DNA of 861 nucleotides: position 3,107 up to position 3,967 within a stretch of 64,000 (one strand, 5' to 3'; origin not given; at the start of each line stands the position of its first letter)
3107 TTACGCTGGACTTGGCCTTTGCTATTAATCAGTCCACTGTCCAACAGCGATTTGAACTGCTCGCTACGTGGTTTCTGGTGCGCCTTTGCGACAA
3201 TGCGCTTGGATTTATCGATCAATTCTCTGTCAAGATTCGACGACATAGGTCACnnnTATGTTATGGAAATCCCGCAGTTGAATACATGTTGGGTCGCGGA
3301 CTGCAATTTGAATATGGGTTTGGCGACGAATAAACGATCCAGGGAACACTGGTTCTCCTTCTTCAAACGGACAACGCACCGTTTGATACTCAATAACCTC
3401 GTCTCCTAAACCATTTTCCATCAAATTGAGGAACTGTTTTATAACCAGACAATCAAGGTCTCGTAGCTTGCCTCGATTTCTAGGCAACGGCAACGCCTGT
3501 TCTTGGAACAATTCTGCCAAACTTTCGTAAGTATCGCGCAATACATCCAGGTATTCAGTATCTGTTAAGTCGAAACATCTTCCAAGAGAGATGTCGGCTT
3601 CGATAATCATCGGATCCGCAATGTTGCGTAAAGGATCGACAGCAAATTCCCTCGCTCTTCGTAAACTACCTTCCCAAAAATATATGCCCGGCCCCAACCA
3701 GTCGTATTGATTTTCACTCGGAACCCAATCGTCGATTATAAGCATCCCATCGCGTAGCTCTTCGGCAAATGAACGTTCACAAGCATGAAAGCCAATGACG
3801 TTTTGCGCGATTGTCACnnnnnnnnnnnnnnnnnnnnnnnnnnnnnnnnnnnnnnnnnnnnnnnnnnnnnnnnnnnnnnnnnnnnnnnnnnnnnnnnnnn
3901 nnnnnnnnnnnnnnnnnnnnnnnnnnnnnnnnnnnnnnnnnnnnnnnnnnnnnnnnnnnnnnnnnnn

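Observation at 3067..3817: Low-GC, SD-equipped two-gene cassette spliced between sufB and sufD: candidate novel ART-like toxin plus small basic partner inside an essential Fe-S operon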

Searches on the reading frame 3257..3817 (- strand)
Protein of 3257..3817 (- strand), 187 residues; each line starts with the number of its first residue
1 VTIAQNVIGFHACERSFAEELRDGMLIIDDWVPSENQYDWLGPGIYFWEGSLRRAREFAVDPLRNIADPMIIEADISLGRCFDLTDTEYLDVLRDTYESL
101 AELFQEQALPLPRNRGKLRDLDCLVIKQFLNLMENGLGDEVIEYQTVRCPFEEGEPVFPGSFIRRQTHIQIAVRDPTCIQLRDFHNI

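Call 5: search_protein_families(library=pfam, proteins=[window:3257-3817:-], max_evalue=1)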
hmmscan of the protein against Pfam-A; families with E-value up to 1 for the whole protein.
window:3257-3817:- (187 aa): 0 families

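Call 6: search_protein_families(library=padloc, proteins=[window:3257-3817:-], max_evalue=1)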
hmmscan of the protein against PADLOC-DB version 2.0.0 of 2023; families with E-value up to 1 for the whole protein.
window:3257-3817:- (187 aa): 2 families
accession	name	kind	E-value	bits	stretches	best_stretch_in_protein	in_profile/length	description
PDLC04068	PD-T4-9_A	-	7.3e-05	21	1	36-102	29-96/187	-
PDLC04069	PD-T4-9_A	-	0.0018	15.9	1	4-63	3-59/191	-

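Call 7: find_homologous_proteins(query=window:3257-3817:-, max_evalue=0.001)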
Query window:3257-3817:- (187 aa): 196 proteins with E <= 0.001 among 311 candidates; the best 120 are listed.
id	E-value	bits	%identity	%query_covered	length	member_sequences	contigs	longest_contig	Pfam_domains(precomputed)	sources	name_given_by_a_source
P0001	7.3e-124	429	99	100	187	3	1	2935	-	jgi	-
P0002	1.5e-100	353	81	99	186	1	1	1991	-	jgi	jgi:hypothetical protein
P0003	4.3e-72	260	67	94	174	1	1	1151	-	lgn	-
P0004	1.4e-62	229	57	96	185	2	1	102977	-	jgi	jgi:hypothetical protein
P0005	5.2e-61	224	57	96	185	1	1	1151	-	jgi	jgi:hypothetical protein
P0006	9.3e-61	223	57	96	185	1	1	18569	-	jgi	jgi:hypothetical protein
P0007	7.1e-58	214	50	97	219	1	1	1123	-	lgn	-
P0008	5.7e-57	211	54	97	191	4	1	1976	-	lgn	-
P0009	1.1e-56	210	55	96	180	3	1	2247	-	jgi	jgi:hypothetical protein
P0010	1.8e-55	206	48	97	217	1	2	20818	-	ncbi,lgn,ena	-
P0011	7.5e-53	198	55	95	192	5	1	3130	-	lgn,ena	-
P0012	1.8e-51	193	44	94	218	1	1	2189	-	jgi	-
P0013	2.2e-51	193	50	97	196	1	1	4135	-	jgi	jgi:hypothetical protein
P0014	5.5e-51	191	49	97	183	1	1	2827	-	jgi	jgi:hypothetical protein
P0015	1.5e-50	190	47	95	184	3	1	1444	-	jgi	jgi:hypothetical protein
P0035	5.8e-46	175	45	94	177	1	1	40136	-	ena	-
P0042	6.2e-45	172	42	96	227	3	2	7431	-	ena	-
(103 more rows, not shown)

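Call 8: search_protein_families(library=ncbifam, proteins=[window:3257-3817:-], max_evalue=1)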
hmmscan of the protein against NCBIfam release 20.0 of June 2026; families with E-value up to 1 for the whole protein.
window:3257-3817:- (187 aa): 0 families

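Call 9: search_protein_families(library=phrogs, proteins=[window:3257-3817:-], max_evalue=1)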
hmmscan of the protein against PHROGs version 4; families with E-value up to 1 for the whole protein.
window:3257-3817:- (187 aa): 1 family
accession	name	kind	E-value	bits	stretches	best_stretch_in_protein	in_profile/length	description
phrog_14664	-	unknown function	4.7e-11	44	1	5-180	3-182/193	-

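Call 13: find_encoding_contigs(protein=P0001, flank=10000, max_places=4)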
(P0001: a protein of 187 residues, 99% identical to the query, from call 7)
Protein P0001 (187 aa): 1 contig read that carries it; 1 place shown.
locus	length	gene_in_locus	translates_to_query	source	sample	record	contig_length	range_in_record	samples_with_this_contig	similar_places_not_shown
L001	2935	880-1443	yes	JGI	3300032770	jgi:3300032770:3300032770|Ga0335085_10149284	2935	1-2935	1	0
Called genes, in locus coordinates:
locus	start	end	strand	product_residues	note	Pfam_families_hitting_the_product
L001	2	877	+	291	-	?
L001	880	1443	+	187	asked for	-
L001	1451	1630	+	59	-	-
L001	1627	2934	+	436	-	?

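Call 14: find_encoding_contigs(protein=P0004, flank=8000, max_places=3)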
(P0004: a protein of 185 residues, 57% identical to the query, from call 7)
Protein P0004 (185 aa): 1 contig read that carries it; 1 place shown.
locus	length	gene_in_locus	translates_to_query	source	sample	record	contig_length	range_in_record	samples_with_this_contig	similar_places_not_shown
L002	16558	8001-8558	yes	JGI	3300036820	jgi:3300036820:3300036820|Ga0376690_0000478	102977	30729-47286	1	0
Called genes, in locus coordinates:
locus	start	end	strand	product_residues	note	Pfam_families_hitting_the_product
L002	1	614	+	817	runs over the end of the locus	PF02368:Big_2 (faint), PF07583:PSCyt2, PF07587:PSD1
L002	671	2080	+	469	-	PF07635:PSCyt1, PF24814:WD40_Prp19, PF23414:Beta-prop_EML_2, PF24807:WD40_CDC20-Fz, PF24817:WD40_WDHD1_1st, PF25174:Beta-prop_THOC3, PF25175:Beta-prop_WDR5, PF25391:WD40_Gbeta, +50 more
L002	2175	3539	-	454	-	PF07394:DUF1501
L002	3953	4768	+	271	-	PF13404:HTH_AsnC-type (faint), PF13412:HTH_24, PF01022:HTH_5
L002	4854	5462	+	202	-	PF01058:Oxidored_q6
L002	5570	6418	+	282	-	PF00005:ABC_tran, PF02463:SMC_N (faint)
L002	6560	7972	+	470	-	PF19295:SufBD_N, PF01458:SUFBD_core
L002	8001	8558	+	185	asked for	-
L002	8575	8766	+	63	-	-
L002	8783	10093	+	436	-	PF19295:SufBD_N, PF01458:SUFBD_core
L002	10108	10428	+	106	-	PF00355:Rieske, PF13806:Rieske_2, PF22543:Rieske_4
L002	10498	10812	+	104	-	PF01883:FeS_assembly_P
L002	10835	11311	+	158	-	PF00578:AhpC-TSA, PF08534:Redoxin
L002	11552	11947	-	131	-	-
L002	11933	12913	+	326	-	PF07719:TPR_2 (faint), PF13428:TPR_14 (faint), PF13432:TPR_16 (faint), PF14559:TPR_19 (faint)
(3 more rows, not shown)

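Call 15: find_related_loci(query=A1, collection=genome_contigs, flank=6000)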
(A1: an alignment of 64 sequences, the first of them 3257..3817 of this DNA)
Query A1 (187 aa) in genome_contigs; peptide patterns used: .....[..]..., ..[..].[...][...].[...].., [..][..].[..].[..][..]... (x = any residue, [..] = any of these).
600 stretches matched a pattern (row limit reached: there are more); 583 encode a relative of the query (tblastn E <= 1e-3); the best 80 are kept; 79 distinct loci.
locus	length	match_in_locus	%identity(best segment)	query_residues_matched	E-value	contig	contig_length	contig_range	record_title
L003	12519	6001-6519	51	7-180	2e-54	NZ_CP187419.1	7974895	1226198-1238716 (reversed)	Anatilimnocola sp. NA78 chromosome, complete genome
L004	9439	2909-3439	50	7-184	1e-54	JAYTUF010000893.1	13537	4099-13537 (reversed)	MAG: Anatilimnocola sp. isolate GFS_5507 GFS_5507_892, whole genome shotgun sequence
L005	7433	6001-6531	46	3-179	2e-48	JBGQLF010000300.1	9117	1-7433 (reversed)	MAG: Gemmataceae bacterium isolate OBJ2_061818_050_44 k141_46852_length_9117_cov_7.0000, whole genome shotgun sequence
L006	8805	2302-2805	45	4-179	1e-47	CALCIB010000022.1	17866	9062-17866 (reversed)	MAG TPA_asm: uncultured Planctomycetales bacterium isolate SRR3997478_bin.0_CONCOCT_v1.1_MAG genome assembly, contig: ER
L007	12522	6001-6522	44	7-182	3e-46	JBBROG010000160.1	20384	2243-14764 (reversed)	MAG: Gemmatales bacterium isolate La1_metabat2.252 LA1C_B2.252_k141_1929779L_20384_cov_16.0446, whole genome shotgun seq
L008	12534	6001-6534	41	3-184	7e-46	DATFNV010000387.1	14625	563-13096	MAG TPA_asm: Gemmataceae bacterium isolate SMAG_U9260 k141_483993, whole genome shotgun sequence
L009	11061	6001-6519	45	4-179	1e-43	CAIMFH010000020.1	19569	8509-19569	MAG: uncultured Schlesneria sp. isolate Umea_bin-10000 genome assembly, contig: bin-10000:020/204, whole genome shotgun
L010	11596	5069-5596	41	4-179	1e-42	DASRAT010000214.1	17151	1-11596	MAG TPA_asm: Gemmataceae bacterium isolate SMAG_U11125 k141_1761269, whole genome shotgun sequence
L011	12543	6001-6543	41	5-179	2e-42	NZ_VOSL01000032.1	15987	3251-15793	Lujinxingia vulgaris strain TMQ2 scaffold33, whole genome shotgun sequence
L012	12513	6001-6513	47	7-179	5e-42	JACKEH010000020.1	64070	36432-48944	MAG: Sandaracinus sp. isolate HK-STAS-MYXO-28 HK-STAS-MYXO-28_20, whole genome shotgun sequence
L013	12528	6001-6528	42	4-179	5e-42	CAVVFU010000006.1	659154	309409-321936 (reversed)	MAG: uncultured Gemmataceae bacterium isolate MFD01716.bin.3.101 genome assembly, contig: contig_15733, whole genome sho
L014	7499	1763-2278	42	4-179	1e-41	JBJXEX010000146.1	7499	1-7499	MAG: Planctomycetaceae bacterium isolate F1F2.bin.94 k127_6281341, whole genome shotgun sequence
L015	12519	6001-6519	42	7-180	1e-41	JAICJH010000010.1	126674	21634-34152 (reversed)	MAG: Bryobacteraceae bacterium isolate GZL_FP_2_bin.159 k141_3094394_length_126674_cov_12.0000, whole genome shotgun seq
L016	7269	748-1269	42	5-179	1e-41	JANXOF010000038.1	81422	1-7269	MAG: Polyangiaceae bacterium isolate GL140_1_concoct_143 GL140_1_k141_1733356, whole genome shotgun sequence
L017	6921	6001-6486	48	7-179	2e-41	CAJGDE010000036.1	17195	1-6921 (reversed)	MAG: Kiritimatiellae bacterium isolate MAG46 genome assembly, contig: k141_2305628_length_17195_cov_15.2773, whole genom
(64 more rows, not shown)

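Call 17: predict_structure(alignment_id=A1)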
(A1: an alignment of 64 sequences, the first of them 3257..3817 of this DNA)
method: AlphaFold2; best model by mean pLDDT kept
length: 187 residues; sequences in the alignment: 64
mean_pLDDT: 93.8   pTM: 0.88
mean pLDDT of the five models: 93.8, 93.7, 93.3, 93.0, 92.8
residues with pLDDT >= 90: 164; 70-90: 19; 50-70: 3; < 50: 1
segments of 3 or more residues with pLDDT < 50: none
pLDDT, mean of each block of 10 residues (from residue 1): 79 98 97 89 96 96 93 98 93 96 98 92 95 88 96 92 93 98 97
secondary structure, 60 per line:
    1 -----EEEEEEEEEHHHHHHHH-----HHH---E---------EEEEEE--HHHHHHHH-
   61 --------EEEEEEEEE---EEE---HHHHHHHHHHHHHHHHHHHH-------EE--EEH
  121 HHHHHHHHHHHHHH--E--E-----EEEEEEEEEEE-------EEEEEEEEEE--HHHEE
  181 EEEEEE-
elements in order: E6-14 H15-22 E44-49 H52-59 E69-77 E81-83 H87-106 H120-134 E146-156 E164-173 E179-186

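Call 27: find_encoding_contigs(protein=P0002, flank=5000, max_places=3)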
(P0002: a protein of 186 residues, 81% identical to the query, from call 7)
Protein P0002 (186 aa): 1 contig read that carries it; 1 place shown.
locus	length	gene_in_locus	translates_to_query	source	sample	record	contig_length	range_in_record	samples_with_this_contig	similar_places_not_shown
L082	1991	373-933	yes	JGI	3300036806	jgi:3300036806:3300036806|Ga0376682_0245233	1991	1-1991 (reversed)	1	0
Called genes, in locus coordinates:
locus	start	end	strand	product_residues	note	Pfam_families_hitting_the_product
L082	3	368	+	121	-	?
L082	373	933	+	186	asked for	-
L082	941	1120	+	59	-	-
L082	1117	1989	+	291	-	?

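Call 28: find_encoding_contigs(protein=P0006, flank=8000, max_places=3)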
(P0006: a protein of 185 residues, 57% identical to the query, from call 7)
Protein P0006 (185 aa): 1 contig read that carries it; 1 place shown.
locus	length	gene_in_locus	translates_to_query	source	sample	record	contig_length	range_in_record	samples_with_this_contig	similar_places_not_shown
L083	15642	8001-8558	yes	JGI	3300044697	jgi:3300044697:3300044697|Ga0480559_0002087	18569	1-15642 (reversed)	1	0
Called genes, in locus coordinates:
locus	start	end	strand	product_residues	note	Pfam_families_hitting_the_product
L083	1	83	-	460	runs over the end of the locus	PF00005:ABC_tran, PF13304:AAA_21 (faint), PF00005:ABC_tran, PF12399:BCA_ABC_TP_C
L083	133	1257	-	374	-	PF02653:BPD_transp_2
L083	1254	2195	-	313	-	PF02653:BPD_transp_2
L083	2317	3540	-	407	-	PF13458:Peripla_BP_6, PF01094:ANF_receptor, PF13433:Peripla_BP_5 (weak)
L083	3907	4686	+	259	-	PF13412:HTH_24, PF01022:HTH_5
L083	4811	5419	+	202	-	PF01058:Oxidored_q6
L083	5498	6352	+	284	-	PF00005:ABC_tran, PF02463:SMC_N (weak)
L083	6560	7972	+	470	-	PF19295:SufBD_N, PF01458:SUFBD_core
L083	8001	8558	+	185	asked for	-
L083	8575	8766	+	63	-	-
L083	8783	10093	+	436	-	PF19295:SufBD_N, PF01458:SUFBD_core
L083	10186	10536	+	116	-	PF00355:Rieske, PF13806:Rieske_2, PF22543:Rieske_4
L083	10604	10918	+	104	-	PF01883:FeS_assembly_P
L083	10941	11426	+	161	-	PF00578:AhpC-TSA, PF08534:Redoxin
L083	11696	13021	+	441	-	PF13432:TPR_16 (faint)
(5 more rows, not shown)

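Call 29: find_encoding_contigs(protein=P0010, flank=8000, max_places=3)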
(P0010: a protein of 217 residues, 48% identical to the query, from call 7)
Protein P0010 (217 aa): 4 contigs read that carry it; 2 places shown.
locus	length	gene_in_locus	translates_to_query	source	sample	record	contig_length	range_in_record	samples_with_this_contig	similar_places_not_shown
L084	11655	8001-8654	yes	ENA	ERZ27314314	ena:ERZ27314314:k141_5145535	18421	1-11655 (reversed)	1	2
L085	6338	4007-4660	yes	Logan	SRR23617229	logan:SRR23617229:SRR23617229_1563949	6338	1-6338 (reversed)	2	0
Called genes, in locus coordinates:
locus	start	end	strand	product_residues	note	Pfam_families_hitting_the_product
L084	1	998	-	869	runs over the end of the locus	PF04851:ResIII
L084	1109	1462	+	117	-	-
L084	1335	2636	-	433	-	PF01555:N6_N4_Mtase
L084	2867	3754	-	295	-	-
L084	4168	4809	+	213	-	PF13404:HTH_AsnC-type (weak)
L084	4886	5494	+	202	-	PF01058:Oxidored_q6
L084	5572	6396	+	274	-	PF00005:ABC_tran, PF02463:SMC_N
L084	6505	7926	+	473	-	PF19295:SufBD_N, PF01458:SUFBD_core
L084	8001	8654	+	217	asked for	-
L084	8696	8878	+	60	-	-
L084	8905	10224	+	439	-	PF19295:SufBD_N (weak), PF01458:SUFBD_core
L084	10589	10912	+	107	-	PF00355:Rieske, PF13806:Rieske_2, PF22543:Rieske_4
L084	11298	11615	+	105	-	PF01883:FeS_assembly_P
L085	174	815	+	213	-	PF13404:HTH_AsnC-type (weak)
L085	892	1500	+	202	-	PF01058:Oxidored_q6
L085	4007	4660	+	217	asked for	-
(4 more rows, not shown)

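Call 31: search_solved_structures(query=A1, max_evalue=1, show_alignments=2)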
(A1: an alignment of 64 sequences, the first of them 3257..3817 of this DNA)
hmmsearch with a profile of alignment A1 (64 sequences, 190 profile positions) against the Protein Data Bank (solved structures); distinct sequences matched with E-value up to 1: 16.
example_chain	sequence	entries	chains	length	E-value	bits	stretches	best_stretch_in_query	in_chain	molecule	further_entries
7r59_A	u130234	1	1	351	0.025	17.4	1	11-87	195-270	Poly [ADP-ribose] polymerase 2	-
3kcz_A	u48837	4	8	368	0.026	17.4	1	11-87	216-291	Poly [ADP-ribose] polymerase 2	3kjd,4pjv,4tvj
5dsy_A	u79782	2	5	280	0.027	17.3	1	42-87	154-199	Poly [ADP-ribose] polymerase 2 | Poly [ADP-ribose] polymerase 2,Poly [ADP-ribose] polymerase 2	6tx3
8sx1_A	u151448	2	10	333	0.034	17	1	42-89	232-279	Protein mono-ADP-ribosyltransferase PARP4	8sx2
9zqb_P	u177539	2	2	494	0.039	16.8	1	42-87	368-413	Poly [ADP-ribose] polymerase 2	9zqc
7aeo_A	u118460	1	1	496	0.04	16.8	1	42-87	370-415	Poly [ADP-ribose] polymerase 2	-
8he8_A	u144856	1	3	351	0.042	16.7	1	42-87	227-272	Poly [ADP-ribose] polymerase 2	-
8hkn_B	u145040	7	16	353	0.042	16.7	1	42-87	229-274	Poly [ADP-ribose] polymerase 2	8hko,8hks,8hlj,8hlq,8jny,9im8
4zzx_A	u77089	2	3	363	0.042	16.7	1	42-87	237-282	POLY [ADP-RIBOSE] POLYMERASE 2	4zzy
1gs0_A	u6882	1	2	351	0.043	16.7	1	42-87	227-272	POLY (ADP-RIBOSE) POLYMERASE-2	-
6x0l_P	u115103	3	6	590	0.048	16.5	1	42-87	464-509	Poly [ADP-ribose] polymerase 2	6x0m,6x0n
6usj_U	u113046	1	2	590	0.05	16.4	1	42-87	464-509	Poly [ADP-ribose] polymerase 2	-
8swy_A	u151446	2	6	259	0.24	14.2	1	42-89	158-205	Protein mono-ADP-ribosyltransferase PARP4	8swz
1efy_A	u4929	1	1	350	0.77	12.6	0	11-99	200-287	POLY (ADP-RIBOSE) POLYMERASE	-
1a26_A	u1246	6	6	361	0.82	12.5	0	11-99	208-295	POLY (ADP-RIBOSE) POLYMERASE | POLY(ADP-RIBOSE) POLYMERASE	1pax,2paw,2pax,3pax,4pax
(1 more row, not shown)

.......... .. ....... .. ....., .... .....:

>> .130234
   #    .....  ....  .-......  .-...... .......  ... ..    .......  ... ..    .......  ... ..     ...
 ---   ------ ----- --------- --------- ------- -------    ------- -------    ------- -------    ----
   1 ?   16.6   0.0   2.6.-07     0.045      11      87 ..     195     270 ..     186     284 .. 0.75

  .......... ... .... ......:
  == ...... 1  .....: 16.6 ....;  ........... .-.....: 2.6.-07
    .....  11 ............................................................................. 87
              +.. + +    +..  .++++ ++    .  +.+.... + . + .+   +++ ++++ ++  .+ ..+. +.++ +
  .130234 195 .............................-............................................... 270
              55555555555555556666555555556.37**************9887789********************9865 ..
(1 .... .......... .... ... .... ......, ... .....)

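Call 35: search_protein_families(library=padloc, alignment_id=A1, max_evalue=0.01)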
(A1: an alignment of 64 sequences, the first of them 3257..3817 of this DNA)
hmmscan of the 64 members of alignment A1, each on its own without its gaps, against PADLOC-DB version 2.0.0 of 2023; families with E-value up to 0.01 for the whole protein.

A. member 1, window:3257-3817:- (187 aa): 2 families
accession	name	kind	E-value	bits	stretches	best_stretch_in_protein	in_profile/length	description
PDLC04068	PD-T4-9_A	-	7.3e-05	21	1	36-102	29-96/187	-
PDLC04069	PD-T4-9_A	-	0.0018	15.9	1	4-63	3-59/191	-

B. families by the number of members that match (of 64 scanned): 2 families
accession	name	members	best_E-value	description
PDLC04069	PD-T4-9_A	62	2.5e-07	-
PDLC04068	PD-T4-9_A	60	9.8e-08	-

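Call 49: search_protein_representatives(alignment_id=A1)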
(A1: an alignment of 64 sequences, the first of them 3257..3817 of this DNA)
Query: 64 sequences, 190 profile positions. Proteins with E-value up to 0.001 (for the whole library): 3687; up to 1e-10: 2188; up to 1e-30: 504. The best 150 are listed.
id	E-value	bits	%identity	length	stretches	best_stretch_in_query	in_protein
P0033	1.4e-77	275.9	-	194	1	1-189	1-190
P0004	2.4e-75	268.6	-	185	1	6-183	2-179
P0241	1.3e-68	246.7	-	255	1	3-183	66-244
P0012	1.1e-67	243.7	-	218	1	7-183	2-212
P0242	1.3e-67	243.4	-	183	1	9-186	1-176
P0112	3.9e-66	238.6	-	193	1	1-188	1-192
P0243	2.8e-65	235.8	-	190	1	2-189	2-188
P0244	8.3e-62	224.5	-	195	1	2-188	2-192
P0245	5.0e-60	218.7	-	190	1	1-187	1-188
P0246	5.9e-60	218.4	-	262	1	4-183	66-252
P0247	6.9e-60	218.2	-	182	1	1-187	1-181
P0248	1.3e-59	217.3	-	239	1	6-184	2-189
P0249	4.4e-59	215.6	-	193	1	4-187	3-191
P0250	1.6e-56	207.2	-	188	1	4-187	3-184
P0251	1.8e-56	207.1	-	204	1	3-188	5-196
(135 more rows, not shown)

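Call 54: find_encoding_contigs(protein=P0042, flank=5000, max_places=2)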
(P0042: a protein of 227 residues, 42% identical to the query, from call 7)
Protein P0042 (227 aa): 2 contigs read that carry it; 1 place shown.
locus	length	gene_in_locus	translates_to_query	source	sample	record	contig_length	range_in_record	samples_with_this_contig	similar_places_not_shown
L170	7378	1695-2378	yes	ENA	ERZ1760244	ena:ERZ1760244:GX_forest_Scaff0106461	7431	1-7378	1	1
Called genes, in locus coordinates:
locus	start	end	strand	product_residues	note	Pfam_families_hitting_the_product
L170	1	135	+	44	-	?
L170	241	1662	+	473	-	PF19295:SufBD_N, PF01458:SUFBD_core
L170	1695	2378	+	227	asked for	-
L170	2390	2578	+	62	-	-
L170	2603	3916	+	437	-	PF19295:SufBD_N, PF01458:SUFBD_core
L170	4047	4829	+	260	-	PF00355:Rieske, PF13806:Rieske_2, PF22543:Rieske_4 (weak), PF01883:FeS_assembly_P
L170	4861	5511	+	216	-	-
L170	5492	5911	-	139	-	PF00782:DSPc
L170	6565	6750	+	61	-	-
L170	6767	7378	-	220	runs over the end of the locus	?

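Call 55: find_encoding_contigs(protein=P0012, flank=3000, max_places=2)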
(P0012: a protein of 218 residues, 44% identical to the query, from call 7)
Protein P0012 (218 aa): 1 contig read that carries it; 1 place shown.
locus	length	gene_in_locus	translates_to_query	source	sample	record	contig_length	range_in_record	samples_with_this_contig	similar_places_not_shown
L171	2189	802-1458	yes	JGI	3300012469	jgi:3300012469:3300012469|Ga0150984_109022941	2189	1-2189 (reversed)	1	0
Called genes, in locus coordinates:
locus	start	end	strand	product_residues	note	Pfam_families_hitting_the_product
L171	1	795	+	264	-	?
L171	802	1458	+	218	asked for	-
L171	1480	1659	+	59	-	-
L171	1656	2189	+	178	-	?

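Call 56: find_encoding_contigs(protein=P0035, flank=8000, max_places=2)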
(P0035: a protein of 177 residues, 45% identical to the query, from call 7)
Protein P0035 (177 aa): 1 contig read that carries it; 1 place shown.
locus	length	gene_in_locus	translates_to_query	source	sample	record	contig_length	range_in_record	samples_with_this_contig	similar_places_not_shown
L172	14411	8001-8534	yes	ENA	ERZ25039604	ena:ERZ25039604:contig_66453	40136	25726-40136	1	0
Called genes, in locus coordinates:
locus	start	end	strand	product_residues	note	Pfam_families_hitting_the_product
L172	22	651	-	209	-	-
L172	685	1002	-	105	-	-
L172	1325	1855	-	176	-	PF02452:PemK_toxin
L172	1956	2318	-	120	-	-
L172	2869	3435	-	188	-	-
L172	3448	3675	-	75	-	-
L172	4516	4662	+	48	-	-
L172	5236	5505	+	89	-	-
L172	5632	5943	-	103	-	-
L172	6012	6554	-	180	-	-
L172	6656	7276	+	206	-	PF24738:DUF7689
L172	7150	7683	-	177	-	PF02452:PemK_toxin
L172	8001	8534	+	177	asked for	-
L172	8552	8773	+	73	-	-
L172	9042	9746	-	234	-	PF14103:DUF4276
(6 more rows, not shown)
